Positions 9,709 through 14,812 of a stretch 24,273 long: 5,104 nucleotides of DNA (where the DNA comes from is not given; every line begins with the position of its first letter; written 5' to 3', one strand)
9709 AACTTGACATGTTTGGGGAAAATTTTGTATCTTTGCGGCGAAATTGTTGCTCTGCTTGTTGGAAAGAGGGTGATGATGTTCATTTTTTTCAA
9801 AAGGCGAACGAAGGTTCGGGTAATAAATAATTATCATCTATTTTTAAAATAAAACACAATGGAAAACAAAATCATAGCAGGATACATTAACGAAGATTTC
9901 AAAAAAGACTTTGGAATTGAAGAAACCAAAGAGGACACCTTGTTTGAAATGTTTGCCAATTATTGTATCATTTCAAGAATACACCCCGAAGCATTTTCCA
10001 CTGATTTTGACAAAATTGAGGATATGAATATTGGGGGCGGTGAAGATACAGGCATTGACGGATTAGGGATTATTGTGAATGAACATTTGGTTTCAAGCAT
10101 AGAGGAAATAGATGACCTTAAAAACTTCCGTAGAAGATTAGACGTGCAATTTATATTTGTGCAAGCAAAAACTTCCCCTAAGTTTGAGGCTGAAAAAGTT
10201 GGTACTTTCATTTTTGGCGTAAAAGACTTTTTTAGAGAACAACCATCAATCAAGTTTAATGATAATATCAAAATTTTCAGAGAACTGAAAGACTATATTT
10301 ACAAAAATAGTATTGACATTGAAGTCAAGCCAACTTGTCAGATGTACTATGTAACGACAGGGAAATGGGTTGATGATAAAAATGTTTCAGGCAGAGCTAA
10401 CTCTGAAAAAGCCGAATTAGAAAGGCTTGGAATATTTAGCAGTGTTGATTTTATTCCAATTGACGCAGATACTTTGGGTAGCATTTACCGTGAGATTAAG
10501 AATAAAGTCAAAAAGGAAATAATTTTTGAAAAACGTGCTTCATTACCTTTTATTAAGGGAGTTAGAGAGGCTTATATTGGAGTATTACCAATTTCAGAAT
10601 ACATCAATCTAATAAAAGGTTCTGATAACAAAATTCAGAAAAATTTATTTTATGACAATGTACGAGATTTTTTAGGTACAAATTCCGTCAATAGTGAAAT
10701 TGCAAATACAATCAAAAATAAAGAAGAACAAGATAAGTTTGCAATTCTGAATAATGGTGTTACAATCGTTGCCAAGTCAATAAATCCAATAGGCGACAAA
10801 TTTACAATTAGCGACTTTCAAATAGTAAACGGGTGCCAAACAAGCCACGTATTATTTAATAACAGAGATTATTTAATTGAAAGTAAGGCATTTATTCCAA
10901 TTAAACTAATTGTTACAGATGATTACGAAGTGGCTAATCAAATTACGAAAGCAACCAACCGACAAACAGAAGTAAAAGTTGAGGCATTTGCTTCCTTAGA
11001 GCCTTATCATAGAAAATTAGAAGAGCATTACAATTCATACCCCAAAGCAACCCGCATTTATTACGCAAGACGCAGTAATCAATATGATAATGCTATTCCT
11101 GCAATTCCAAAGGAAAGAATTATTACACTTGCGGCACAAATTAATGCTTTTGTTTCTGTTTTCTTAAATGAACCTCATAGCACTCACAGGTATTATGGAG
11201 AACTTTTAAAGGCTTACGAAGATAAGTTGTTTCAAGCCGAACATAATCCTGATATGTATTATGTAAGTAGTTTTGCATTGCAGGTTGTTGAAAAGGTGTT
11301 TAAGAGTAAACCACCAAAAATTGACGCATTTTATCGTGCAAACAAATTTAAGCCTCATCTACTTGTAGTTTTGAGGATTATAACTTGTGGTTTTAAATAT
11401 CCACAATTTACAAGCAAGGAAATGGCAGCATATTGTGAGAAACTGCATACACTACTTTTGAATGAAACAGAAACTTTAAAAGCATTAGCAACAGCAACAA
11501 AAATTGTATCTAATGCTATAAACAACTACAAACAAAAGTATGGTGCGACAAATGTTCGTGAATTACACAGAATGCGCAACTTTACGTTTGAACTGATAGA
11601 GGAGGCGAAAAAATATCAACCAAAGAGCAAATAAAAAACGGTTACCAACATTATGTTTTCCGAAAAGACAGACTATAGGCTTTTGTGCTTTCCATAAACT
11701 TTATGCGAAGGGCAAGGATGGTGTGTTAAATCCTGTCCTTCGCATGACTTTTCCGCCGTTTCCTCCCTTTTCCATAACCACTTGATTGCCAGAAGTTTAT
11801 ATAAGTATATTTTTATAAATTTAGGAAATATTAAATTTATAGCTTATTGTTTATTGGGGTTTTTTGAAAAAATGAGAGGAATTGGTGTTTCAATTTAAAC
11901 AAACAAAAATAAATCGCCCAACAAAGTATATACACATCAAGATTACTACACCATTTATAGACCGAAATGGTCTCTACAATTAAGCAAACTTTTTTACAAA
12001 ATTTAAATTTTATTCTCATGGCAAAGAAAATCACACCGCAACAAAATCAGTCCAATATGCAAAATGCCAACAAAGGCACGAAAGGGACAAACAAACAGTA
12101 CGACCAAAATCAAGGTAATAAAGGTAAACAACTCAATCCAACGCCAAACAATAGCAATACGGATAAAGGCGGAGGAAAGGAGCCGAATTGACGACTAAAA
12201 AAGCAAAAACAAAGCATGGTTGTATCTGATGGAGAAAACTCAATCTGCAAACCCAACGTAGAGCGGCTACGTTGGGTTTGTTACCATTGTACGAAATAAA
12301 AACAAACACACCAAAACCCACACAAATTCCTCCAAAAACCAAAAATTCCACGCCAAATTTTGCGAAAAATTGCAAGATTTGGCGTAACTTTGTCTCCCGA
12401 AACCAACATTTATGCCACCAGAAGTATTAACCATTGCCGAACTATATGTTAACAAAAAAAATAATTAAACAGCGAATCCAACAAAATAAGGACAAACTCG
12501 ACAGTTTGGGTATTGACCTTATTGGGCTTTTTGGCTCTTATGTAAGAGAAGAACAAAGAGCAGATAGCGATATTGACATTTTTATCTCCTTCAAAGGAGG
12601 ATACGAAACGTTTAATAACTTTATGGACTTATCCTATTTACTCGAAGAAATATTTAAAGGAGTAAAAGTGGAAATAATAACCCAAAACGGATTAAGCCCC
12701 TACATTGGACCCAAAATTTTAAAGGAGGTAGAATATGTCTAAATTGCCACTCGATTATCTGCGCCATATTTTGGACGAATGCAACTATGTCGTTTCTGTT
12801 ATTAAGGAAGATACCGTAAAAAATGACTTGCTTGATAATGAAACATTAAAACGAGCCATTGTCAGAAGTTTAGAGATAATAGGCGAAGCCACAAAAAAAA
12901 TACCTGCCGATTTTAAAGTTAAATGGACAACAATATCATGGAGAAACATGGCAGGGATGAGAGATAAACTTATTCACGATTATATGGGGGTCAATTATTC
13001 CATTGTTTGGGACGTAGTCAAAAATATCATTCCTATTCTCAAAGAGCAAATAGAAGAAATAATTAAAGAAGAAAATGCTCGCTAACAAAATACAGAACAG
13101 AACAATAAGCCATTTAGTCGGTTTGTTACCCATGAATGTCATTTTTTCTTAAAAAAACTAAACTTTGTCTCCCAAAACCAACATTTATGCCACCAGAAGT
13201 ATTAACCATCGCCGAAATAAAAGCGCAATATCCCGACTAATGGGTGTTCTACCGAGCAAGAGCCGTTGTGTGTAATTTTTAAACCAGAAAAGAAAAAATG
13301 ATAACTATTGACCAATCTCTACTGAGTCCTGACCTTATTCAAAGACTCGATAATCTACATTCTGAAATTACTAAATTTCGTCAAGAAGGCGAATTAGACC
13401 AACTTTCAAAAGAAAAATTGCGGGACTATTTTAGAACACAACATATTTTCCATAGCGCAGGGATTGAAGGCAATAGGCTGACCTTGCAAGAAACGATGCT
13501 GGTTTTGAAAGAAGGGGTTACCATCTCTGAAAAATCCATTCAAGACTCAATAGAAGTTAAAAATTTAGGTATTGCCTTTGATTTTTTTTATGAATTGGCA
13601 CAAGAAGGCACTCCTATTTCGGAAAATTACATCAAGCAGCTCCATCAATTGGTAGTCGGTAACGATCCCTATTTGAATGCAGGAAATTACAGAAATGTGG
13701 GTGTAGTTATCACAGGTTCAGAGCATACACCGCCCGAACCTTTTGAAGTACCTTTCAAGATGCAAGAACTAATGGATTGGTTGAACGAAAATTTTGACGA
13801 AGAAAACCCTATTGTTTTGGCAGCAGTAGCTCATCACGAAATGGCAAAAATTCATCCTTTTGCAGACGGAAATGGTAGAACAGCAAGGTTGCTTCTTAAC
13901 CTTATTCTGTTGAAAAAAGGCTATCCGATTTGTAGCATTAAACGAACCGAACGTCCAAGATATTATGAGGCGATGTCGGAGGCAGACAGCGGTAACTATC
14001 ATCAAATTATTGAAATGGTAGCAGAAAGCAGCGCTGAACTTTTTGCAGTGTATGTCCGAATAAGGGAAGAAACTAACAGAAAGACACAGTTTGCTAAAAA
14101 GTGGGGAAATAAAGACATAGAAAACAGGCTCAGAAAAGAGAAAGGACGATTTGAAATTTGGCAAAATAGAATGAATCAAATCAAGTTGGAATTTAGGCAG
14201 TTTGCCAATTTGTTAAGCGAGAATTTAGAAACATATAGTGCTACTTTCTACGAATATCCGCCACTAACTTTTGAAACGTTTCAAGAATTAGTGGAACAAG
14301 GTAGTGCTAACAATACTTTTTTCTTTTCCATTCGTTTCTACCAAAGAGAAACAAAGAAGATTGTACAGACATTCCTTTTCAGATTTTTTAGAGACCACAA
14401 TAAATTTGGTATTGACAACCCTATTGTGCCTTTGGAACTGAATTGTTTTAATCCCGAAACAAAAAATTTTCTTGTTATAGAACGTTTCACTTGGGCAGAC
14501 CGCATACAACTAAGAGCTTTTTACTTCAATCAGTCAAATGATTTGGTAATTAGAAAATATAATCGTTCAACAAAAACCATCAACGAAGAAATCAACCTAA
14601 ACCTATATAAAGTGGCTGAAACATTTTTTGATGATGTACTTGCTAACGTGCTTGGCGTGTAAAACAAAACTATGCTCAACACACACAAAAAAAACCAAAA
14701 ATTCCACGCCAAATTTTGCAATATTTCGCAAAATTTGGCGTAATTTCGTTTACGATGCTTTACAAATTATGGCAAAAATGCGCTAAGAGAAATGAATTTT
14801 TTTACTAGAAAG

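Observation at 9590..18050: Low-GC defence and accessory island lacking any mobility gene, inserted between tlyA and an OMP gene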

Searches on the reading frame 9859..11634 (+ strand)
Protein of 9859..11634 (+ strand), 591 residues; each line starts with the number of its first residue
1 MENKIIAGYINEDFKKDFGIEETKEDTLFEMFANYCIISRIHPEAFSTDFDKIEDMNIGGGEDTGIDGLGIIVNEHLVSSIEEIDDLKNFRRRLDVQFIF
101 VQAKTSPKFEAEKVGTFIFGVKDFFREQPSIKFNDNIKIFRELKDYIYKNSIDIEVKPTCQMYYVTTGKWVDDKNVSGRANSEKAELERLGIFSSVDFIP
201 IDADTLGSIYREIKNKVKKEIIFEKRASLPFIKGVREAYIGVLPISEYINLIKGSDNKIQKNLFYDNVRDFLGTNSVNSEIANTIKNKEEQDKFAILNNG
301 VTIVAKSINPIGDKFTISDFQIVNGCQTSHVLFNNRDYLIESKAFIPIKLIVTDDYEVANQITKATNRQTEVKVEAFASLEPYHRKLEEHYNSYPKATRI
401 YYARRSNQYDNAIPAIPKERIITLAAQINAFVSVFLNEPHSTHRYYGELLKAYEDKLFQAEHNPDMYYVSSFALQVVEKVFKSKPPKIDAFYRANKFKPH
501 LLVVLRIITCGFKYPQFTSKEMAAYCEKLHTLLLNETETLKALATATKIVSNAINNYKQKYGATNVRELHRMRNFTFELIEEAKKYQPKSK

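Call 3: search_protein_families(library=pfam, proteins=[window:9859-11634:+], max_evalue=0.01)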
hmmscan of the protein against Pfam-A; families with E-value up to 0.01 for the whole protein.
window:9859-11634:+ (591 aa): 1 family
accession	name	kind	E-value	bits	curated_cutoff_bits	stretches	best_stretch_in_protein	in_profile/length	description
PF10592.14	AIPR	-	1.1e-46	160.4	25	1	264-515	1-256/308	AIPR protein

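Call 5: search_protein_families(library=padloc, proteins=[window:9859-11634:+], max_evalue=0.01)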
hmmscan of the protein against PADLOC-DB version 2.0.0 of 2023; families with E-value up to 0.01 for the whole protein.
window:9859-11634:+ (591 aa): 2 families
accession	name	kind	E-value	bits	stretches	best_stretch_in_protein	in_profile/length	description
PDLC02357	AbiU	-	7.2e-135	449.2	1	3-584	3-535/537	AbiU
PDLC02141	Csn2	-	0.0019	16.3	1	47-124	138-214/220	-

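Call 6: search_protein_families(library=ncbifam, proteins=[window:9859-11634:+], max_evalue=0.01)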
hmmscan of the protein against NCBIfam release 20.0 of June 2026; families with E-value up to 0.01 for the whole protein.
window:9859-11634:+ (591 aa): 1 family
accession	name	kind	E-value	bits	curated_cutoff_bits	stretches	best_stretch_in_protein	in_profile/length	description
NF041935.1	MzaE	equivalog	2.3e-09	36.3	1050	1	261-410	241-407/593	MZA anti-phage system associated AIPR family protein MzaE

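Call 15: find_encoding_contigs(protein=window:9859-11634:+, flank=10000, max_places=10)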
Protein window:9859-11634:+ (591 aa): 3 contigs read that carry it; 3 places shown.
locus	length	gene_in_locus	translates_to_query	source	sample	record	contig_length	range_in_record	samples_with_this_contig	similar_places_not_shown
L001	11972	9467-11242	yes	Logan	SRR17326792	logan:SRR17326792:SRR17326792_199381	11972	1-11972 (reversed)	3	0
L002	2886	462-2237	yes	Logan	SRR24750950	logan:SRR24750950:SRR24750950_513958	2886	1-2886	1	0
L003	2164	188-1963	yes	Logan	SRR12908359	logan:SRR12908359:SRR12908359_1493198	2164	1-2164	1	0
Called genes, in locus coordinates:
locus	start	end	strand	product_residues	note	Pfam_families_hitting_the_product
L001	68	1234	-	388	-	-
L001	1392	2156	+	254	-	-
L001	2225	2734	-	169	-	PF04542:Sigma70_r2, PF22029:PhyR_sigma2 (weak), PF08281:Sigma70_r4_2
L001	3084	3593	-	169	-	PF04542:Sigma70_r2, PF22029:PhyR_sigma2, PF07638:Sigma70_ECF (weak), PF08281:Sigma70_r4_2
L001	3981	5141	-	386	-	PF00491:Arginase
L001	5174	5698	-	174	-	-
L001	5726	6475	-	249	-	PF13367:PrsW-protease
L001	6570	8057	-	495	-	PF07498:Rho_N (weak), PF07497:Rho_RNA_bind, PF00006:ATP-synt_ab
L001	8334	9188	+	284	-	PF01479:S4, PF01728:FtsJ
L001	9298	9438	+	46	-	-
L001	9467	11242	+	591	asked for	PF10592:AIPR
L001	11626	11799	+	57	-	-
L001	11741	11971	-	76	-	?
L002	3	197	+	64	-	?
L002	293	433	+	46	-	-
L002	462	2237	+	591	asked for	PF10592:AIPR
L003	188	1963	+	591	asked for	PF10592:AIPR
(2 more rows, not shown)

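Call 87: search_solved_structures(query=window:9859-11634:+, max_evalue=0.01)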
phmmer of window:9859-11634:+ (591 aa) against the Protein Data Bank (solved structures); distinct sequences matched with E-value up to 0.01: 0.

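Call 95: search_protein_families(library=phrogs, proteins=[window:9859-11634:+], max_evalue=0.001)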
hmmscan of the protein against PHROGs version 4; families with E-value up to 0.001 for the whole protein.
window:9859-11634:+ (591 aa): 2 families
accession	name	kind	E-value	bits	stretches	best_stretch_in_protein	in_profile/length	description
phrog_1841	-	moron, auxiliary metabolic gene and host takeover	7.8e-77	260.5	1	6-558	4-542/567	Abi alpha-like abortive infection mechanism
phrog_31871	-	unknown function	1.7e-24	87.5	1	290-497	17-229/328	-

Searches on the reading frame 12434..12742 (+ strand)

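Call 3: search_protein_families(library=pfam, proteins=[window:12434-12742:+], max_evalue=0.01)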
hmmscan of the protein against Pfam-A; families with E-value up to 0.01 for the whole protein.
window:12434-12742:+ (102 aa): 2 families
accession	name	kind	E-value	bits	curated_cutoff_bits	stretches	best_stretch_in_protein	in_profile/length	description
PF18765.7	Polbeta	-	1.1e-11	45.1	26.9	1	26-98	12-83/93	Polymerase beta, Nucleotidyltransferase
PF01909.29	NTP_transf_2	-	1.9e-11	44.6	21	1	20-101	6-92/93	Nucleotidyltransferase domain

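Call 5: search_protein_families(library=padloc, proteins=[window:12434-12742:+], max_evalue=0.01)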
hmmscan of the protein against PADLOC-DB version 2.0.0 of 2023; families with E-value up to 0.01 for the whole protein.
window:12434-12742:+ (102 aa): 10 families
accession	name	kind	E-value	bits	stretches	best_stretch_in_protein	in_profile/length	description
PDLC04906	PDC-S09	-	1.7e-30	103.2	1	5-102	1-98/98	-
PDLC04904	PDC-S09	-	6.9e-20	69.2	1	7-99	5-95/104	-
PDLC04902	PDC-S09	-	3.6e-17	60.5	1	10-100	4-93/97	-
PDLC04905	PDC-S09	-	5.1e-14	50.4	1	9-100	3-96/101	-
PDLC04903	PDC-S09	-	5.6e-08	31.1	1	11-73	10-72/108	-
PDLC04907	PDC-S09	-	4.7e-05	21.5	1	26-60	26-60/114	-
PDLC04369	PDC-M05A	-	0.00092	16.9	1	15-51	92-127/201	-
PDLC04368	PDC-M05A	-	0.0021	15.9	1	27-51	107-131/201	-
PDLC02351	AbiP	-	0.0059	14.7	1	4-63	20-81/223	AbiP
PDLC04372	PDC-M05A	-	0.0096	14.2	0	19-60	69-110/167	-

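Call 6: search_protein_families(library=ncbifam, proteins=[window:12434-12742:+], max_evalue=0.01)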
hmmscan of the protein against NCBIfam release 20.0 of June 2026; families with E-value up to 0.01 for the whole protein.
window:12434-12742:+ (102 aa): 3 families
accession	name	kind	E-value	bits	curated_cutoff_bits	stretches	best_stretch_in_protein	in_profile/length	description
NF047752.1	MntA_antitoxin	equivalog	2.2e-11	43.6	60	1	26-98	6-76/106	type VII toxin-antitoxin system MntA family adenylyltransferase antitoxin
NF051895.1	anti_phage_HalB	equivalog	0.00034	20.3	190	1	32-51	4-23/211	anti-phage Hailong system nucleotidyltransferase HalB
NF012212.1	ANT_9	subfamily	0.0099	15.2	340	1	19-52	11-46/249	aminoglycoside nucleotidyltransferase ANT(9)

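Call 95: search_protein_families(library=phrogs, proteins=[window:12434-12742:+], max_evalue=0.001)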
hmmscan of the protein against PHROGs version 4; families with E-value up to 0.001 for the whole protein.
window:12434-12742:+ (102 aa): 0 families

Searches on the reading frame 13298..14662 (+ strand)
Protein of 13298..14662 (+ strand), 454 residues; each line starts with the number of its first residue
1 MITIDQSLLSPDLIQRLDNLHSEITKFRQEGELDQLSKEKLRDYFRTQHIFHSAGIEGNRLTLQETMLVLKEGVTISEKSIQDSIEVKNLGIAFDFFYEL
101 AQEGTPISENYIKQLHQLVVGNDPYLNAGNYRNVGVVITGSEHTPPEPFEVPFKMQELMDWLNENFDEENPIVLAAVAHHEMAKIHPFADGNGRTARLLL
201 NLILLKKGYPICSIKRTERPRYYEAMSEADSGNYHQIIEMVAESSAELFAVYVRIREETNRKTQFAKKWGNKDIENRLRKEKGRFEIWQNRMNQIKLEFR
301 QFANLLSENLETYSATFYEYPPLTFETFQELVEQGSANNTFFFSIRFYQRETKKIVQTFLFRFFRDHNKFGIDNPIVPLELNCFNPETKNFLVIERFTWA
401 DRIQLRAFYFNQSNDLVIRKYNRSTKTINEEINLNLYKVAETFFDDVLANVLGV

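Call 3: search_protein_families(library=pfam, proteins=[window:13298-14662:+], max_evalue=0.01)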
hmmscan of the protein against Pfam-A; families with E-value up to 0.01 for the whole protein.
window:13298-14662:+ (454 aa): 1 family
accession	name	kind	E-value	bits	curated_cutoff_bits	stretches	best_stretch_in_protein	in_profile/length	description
PF02661.23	Fic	-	8.1e-26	91.1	24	1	106-204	1-93/93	Fic/DOC family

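Call 5: search_protein_families(library=padloc, proteins=[window:13298-14662:+], max_evalue=0.01)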
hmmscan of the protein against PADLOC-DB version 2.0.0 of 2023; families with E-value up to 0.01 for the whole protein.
window:13298-14662:+ (454 aa): 9 families
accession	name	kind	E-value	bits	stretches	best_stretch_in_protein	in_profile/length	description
PDLC04840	PDC-S04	-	2.9e-37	126.6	1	48-246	14-216/227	-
PDLC03963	SoFic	-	3.3e-37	126.7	1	12-263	24-278/361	-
PDLC04836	PDC-S04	-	1.8e-29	100.7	1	34-248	14-230/244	-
PDLC04837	PDC-S04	-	9.2e-29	98.4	1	37-243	17-222/234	-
PDLC04839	PDC-S04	-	3.6e-25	86.8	1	65-243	17-200/205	-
PDLC04966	PDC-S24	-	3.1e-16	57.3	1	100-209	223-341/497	-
PDLC04838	PDC-S04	-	3.2e-14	51.2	1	103-244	59-201/209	-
PDLC04841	PDC-S04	-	9.1e-09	33.4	1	88-240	120-263/292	-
PDLC04842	PDC-S04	-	9.9e-08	29.9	1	179-229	105-155/202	-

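Call 6: search_protein_families(library=ncbifam, proteins=[window:13298-14662:+], max_evalue=0.01)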
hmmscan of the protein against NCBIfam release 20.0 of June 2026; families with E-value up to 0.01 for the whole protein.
window:13298-14662:+ (454 aa): 6 families
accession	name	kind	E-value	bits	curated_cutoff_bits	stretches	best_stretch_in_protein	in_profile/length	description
NF041381.1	XopAC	subfamily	1.5e-11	43.7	450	1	101-218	298-425/451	XopAC/AvrAC family type III secretion system effector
TIGR02613.1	mob_myst_B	hypoth_equivalog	2.2e-11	44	124.4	1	83-241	24-185/186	mobile mystery protein B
NF046030.1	ProtAdlyltaseSoFic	equivalog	1.2e-09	37.6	550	1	158-224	163-237/361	protein adenylyltransferase Fic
NF046029.1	ProtAdlyltaseNmFic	equivalog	1.4e-06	28.2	230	1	179-228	90-139/177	protein adenylyltransferase Fic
NF045983.1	ProtAdnltaseVbhT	equivalog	2.1e-06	27.1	800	1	72-285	15-241/419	type II toxin-antitoxin system protein adenylyltransferase VbhT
TIGR01550.1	DOC_P1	subfamily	3.1e-05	24.1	38.65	1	175-213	55-93/122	type II toxin-antitoxin system death-on-curing family toxin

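Call 29: find_encoding_contigs(protein=window:13298-14662:+, flank=10000, max_places=10)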
Protein window:13298-14662:+ (454 aa): 4 contigs read that carry it; 4 places shown.
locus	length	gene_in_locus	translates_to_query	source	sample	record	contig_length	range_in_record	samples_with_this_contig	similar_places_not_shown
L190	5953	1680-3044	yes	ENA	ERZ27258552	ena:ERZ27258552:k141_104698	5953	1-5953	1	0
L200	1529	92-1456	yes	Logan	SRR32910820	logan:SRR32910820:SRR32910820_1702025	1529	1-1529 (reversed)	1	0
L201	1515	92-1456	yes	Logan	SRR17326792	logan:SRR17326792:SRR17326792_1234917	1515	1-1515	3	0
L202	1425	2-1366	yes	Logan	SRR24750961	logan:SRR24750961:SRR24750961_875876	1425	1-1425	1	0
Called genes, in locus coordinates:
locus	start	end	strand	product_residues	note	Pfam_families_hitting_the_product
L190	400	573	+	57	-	-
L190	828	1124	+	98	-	PF01909:NTP_transf_2, PF18765:Polbeta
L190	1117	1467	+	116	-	PF01934:HepT-like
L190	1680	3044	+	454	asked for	PF02661:Fic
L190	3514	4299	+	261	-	-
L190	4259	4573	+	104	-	-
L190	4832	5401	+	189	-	-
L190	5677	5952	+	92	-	?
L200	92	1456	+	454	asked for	PF02661:Fic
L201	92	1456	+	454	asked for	PF02661:Fic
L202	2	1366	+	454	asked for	PF02661:Fic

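Call 86: search_solved_structures(query=window:13298-14662:+, max_evalue=0.001)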
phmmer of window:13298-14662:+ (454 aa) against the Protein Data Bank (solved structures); distinct sequences matched with E-value up to 0.001: 34.
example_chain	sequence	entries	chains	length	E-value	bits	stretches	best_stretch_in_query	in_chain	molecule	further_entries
6i7g_A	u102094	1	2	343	3.8e-36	128.2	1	46-245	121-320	Adenosine monophosphate-protein transferase FICD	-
4u04_A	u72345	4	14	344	3.8e-36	128.2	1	46-245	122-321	Adenosine monophosphate-protein transferase FICD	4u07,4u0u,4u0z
6i7j_A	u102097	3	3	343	1.9e-35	125.9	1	46-245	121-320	Adenosine monophosphate-protein transferase FICD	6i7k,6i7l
6i7h_A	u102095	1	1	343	1.9e-35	125.9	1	46-245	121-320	Adenosine monophosphate-protein transferase FICD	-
6i7i_A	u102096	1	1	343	2.6e-35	125.5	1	46-245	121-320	Adenosine monophosphate-protein transferase FICD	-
4u0s_A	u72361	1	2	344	3.6e-35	125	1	46-245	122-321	Adenosine monophosphate-protein transferase FICD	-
9yz5_A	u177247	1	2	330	3.6e-35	125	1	46-244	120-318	Protein adenylyltransferase FICD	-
5jj6_A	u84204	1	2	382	9.4e-35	123.6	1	33-253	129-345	Adenosine monophosphate-protein transferase FICD homolog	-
6zmd_B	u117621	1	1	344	2.4e-34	122.3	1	46-245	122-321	Protein adenylyltransferase FICD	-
7b7z_A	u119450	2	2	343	4.5e-34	121.4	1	46-245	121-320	Protein adenylyltransferase FICD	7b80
5jj7_A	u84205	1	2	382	8.8e-34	120.4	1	33-253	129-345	Adenosine monophosphate-protein transferase FICD homolog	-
7xux_A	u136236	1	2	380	1.2e-26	96.9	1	8-234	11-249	Fido domain-containing protein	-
3cuc_A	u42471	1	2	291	8.3e-25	90.9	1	32-230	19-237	Protein of unknown function with a Fic domain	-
4x2e_A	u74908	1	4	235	9e-22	80.9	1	38-243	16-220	Fic family protein putative filamentation induced by cAMP protein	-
4x2c_A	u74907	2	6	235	1.5e-20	76.8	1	38-243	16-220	Fic family protein putative filamentation induced by cAMP protein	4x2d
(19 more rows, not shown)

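Call 95: search_protein_families(library=phrogs, proteins=[window:13298-14662:+], max_evalue=0.001)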
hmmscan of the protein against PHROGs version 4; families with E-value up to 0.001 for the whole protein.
window:13298-14662:+ (454 aa): 6 families
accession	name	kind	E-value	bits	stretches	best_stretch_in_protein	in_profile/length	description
phrog_11900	-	unknown function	6.8e-50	170.7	1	39-244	7-216/230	-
phrog_5978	-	unknown function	1.8e-43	150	1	11-233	19-253/364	-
phrog_23170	-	unknown function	2.9e-13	50.9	1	102-243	37-186/191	-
phrog_13548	-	unknown function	3.5e-09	37.1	1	105-239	119-263/379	-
phrog_12747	-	unknown function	1.7e-08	35.3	1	107-242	54-194/211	-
phrog_10690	-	unknown function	1.2e-07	32.1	1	107-211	197-305/346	-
